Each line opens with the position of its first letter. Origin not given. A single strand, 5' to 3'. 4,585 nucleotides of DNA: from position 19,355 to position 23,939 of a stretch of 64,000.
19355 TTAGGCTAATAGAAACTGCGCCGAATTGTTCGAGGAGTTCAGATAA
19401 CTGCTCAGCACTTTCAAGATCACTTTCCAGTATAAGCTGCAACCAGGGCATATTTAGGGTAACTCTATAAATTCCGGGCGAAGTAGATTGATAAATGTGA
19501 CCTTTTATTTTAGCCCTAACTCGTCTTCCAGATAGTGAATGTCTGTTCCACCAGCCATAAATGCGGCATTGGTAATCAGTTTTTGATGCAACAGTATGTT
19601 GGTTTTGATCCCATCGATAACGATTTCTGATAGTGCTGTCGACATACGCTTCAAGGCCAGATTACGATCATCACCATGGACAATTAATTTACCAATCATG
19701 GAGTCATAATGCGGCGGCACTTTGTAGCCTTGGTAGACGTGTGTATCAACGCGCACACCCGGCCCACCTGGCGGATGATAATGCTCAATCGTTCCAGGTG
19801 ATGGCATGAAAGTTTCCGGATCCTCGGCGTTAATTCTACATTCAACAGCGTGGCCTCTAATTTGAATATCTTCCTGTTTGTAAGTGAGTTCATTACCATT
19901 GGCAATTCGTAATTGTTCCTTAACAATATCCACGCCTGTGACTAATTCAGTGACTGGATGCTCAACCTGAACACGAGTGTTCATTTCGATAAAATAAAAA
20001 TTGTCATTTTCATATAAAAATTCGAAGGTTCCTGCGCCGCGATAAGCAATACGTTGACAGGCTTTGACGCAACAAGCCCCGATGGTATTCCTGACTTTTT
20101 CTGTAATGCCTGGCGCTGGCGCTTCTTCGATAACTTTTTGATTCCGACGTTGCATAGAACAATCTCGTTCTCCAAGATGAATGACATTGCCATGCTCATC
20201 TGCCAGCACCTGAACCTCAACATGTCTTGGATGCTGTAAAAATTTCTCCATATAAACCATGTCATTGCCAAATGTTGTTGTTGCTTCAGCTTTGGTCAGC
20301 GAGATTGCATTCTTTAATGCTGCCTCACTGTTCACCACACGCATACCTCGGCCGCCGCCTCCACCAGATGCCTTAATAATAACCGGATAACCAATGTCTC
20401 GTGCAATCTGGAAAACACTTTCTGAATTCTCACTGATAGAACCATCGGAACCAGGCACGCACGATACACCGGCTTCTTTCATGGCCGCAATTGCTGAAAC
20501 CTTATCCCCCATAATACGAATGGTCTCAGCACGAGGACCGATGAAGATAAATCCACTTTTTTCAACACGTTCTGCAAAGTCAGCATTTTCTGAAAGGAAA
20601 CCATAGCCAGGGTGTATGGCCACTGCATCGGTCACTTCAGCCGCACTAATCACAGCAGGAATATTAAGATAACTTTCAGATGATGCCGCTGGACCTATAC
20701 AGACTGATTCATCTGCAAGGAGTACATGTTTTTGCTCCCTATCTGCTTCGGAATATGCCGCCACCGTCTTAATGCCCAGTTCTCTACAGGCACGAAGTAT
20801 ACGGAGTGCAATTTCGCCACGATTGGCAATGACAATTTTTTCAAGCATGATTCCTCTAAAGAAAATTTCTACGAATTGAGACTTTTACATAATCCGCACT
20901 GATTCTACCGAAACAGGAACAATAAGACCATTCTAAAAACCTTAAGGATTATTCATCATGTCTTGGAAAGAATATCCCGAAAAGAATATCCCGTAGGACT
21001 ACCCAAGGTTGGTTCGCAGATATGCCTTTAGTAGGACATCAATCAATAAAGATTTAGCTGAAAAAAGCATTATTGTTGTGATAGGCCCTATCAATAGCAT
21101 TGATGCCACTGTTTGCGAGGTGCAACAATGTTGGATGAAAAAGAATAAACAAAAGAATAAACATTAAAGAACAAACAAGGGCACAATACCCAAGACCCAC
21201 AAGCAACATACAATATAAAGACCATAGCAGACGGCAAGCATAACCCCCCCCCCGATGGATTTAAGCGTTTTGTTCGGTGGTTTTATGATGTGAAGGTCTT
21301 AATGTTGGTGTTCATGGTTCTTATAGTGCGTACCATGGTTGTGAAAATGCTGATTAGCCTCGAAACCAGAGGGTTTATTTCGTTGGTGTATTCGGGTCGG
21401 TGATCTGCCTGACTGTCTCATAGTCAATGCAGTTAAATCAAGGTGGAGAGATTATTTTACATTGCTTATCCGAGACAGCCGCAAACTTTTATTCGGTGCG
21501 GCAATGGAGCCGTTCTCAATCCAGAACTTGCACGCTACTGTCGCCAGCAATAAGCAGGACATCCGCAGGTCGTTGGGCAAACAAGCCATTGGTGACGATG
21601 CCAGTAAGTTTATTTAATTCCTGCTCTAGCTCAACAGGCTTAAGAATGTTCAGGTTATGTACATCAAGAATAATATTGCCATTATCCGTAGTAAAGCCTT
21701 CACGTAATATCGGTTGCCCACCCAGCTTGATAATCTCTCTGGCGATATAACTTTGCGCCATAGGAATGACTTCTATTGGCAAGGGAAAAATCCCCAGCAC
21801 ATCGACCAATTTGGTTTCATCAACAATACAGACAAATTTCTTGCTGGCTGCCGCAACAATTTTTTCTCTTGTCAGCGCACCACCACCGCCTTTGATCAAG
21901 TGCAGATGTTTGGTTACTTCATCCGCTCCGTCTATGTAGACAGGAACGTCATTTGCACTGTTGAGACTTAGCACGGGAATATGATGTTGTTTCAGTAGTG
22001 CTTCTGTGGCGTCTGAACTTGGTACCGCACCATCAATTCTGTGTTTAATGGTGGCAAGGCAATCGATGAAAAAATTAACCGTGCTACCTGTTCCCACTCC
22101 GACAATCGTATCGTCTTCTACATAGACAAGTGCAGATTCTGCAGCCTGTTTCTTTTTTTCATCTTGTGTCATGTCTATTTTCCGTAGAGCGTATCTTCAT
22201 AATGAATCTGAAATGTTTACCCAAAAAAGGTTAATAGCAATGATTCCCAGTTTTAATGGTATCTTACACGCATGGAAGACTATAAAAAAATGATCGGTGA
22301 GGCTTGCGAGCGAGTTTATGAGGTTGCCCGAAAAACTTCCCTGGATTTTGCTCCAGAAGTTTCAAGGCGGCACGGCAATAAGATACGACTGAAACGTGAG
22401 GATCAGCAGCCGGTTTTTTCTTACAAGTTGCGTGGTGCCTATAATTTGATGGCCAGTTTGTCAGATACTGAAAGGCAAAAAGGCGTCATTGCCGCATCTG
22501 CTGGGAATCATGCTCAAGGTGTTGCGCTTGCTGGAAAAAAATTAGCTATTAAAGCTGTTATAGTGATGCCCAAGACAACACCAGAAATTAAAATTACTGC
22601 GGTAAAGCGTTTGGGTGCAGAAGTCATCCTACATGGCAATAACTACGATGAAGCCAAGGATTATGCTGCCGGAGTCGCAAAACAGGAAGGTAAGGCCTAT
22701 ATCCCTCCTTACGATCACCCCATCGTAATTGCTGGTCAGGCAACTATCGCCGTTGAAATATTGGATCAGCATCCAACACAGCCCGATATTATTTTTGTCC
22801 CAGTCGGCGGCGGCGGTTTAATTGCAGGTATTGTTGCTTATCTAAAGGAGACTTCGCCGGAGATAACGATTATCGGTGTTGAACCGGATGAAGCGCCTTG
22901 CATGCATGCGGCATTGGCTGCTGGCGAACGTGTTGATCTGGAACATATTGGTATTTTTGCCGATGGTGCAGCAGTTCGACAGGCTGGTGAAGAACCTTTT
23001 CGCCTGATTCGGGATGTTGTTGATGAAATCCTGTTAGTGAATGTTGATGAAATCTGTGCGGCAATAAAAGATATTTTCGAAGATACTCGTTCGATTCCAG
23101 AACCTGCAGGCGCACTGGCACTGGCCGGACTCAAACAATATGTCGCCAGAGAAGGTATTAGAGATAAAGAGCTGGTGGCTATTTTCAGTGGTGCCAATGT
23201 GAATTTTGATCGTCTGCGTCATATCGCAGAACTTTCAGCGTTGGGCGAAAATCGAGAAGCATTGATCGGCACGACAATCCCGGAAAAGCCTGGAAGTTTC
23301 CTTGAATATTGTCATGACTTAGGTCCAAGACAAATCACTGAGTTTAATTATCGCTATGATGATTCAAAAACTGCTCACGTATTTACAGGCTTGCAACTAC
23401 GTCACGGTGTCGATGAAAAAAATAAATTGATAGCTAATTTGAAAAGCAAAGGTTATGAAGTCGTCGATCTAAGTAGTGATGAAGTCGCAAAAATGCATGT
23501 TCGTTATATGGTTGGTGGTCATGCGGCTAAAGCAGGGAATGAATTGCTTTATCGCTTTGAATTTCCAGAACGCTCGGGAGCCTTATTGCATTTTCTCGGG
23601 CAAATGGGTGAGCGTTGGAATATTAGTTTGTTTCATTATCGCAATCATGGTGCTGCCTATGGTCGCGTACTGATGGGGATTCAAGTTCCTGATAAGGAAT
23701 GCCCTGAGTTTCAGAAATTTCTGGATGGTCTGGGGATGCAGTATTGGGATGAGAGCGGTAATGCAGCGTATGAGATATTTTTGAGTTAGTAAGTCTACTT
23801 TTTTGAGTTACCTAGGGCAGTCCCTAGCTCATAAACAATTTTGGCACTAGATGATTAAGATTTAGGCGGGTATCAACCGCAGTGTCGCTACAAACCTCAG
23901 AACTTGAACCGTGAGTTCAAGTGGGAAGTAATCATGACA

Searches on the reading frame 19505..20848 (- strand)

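Call 38: search_protein_families(library=pfam, proteins=[window:19505-20848:-], max_evalue=0.00001)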
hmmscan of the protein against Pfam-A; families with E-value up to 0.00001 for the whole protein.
window:19505-20848:- (447 aa): 5 families
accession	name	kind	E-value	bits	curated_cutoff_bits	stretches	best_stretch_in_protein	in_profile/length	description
PF02786.22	CPSase_L_D2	-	6e-82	274.7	19.8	1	115-322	1-209/211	Carbamoyl-phosphate synthase L chain, ATP binding domain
PF00289.28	Biotin_carb_N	-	8.3e-46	155.4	25.5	1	1-110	1-110/110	Biotin carboxylase, N-terminal domain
PF02785.25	Biotin_carb_C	-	8.4e-41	138.9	32.4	1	336-441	1-107/108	Biotin carboxylase C-terminal domain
PF07478.18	Dala_Dala_lig_C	-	3.2e-11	43.6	24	1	139-291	22-174/204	D-ala D-ala ligase C-terminus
PF02222.28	ATP-grasp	-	1.5e-10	41.5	27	1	140-293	17-163/179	ATP-grasp domain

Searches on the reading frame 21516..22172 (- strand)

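Call 38: search_protein_families(library=pfam, proteins=[window:21516-22172:-], max_evalue=0.00001)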
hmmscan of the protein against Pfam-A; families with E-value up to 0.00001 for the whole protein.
window:21516-22172:- (218 aa): 1 family
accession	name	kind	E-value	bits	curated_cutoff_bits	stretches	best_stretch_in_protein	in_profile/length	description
PF06026.20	Rib_5-P_isom_A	-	2.8e-59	200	26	1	49-211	2-171/173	Ribose 5-phosphate isomerase A (phosphoriboisomerase A)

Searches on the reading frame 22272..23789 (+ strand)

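Call 38: search_protein_families(library=pfam, proteins=[window:22272-23789:+], max_evalue=0.00001)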
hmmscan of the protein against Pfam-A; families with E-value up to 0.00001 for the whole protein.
window:22272-23789:+ (505 aa): 2 families
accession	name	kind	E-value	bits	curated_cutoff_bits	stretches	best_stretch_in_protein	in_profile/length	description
PF00291.31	PALP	-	8.4e-83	278.5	35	1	19-307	5-295/295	Pyridoxal-phosphate dependent enzyme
PF00585.24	Thr_dehydrat_C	-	4.3e-50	167.9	27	2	416-504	2-91/91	C-terminal regulatory domain of Threonine dehydratase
